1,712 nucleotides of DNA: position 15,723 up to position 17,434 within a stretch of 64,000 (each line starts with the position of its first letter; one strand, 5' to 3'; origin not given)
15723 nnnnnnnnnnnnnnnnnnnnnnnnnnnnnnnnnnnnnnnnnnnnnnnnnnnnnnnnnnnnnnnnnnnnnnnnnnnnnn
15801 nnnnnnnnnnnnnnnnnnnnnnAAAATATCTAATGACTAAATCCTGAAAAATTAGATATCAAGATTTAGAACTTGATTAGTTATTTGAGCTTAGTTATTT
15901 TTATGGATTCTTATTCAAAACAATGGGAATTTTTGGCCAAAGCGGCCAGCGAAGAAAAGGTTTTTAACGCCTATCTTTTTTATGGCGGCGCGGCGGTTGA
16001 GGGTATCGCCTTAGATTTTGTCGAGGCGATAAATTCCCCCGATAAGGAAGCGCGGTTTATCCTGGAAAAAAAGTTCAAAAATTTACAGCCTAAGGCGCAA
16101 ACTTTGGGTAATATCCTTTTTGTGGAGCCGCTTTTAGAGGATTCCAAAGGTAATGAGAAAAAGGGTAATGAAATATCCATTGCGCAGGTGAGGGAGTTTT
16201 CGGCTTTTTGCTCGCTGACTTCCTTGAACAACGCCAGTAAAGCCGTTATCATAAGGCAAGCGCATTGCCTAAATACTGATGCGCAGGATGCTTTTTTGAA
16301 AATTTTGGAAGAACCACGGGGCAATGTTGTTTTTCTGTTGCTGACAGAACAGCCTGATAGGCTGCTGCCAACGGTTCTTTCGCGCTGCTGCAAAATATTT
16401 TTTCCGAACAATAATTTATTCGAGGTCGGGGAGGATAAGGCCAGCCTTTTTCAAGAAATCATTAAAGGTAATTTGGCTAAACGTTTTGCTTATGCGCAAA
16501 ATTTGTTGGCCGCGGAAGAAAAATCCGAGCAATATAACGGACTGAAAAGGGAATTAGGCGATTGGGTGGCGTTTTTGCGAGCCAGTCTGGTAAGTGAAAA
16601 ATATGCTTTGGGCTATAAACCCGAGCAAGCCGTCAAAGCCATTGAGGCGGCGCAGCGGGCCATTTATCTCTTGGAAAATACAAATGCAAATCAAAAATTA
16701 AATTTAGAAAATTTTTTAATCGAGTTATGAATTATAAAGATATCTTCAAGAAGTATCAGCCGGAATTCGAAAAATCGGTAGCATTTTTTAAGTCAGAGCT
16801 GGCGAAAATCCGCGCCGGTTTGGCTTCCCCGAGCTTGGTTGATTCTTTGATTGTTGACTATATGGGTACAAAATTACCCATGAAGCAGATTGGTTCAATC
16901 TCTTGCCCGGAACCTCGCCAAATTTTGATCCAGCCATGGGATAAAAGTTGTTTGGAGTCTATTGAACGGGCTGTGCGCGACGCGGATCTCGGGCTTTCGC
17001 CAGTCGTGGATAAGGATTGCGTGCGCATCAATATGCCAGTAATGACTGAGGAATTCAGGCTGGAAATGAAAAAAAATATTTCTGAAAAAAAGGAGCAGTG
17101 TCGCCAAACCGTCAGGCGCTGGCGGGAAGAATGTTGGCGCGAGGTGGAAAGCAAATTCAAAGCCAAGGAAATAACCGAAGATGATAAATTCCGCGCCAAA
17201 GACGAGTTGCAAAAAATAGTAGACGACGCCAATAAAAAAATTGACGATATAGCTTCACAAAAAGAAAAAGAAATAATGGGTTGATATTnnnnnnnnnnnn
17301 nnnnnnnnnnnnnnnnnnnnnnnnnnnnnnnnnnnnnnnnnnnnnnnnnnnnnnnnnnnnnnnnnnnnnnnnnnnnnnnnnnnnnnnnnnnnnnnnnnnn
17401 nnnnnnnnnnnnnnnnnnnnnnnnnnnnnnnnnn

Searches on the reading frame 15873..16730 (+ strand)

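Call 71: search_protein_families(library=pfam, proteins=[window:15873-16730:+], max_evalue=0.0001)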
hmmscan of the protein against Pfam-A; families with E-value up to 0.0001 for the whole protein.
window:15873-16730:+ (285 aa): 1 family
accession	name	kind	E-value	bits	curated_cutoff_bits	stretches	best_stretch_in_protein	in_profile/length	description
PF13177.12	DNA_pol3_delta2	-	2.5e-28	99.6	27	1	16-179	4-159/161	DNA polymerase III, delta subunit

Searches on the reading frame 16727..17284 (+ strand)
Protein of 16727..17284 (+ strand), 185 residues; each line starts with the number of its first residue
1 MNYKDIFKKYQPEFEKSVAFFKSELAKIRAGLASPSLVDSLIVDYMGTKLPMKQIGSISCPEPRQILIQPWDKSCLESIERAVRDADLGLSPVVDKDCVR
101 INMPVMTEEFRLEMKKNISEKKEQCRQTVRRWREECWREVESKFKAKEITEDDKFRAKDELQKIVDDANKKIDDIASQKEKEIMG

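Call 71: search_protein_families(library=pfam, proteins=[window:16727-17284:+], max_evalue=0.0001)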
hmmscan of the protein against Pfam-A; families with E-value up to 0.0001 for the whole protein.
window:16727-17284:+ (185 aa): 1 family
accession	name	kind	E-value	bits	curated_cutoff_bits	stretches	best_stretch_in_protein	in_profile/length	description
PF01765.24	RRF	-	4.8e-52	176.5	29.7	1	21-184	1-164/164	Ribosome recycling factor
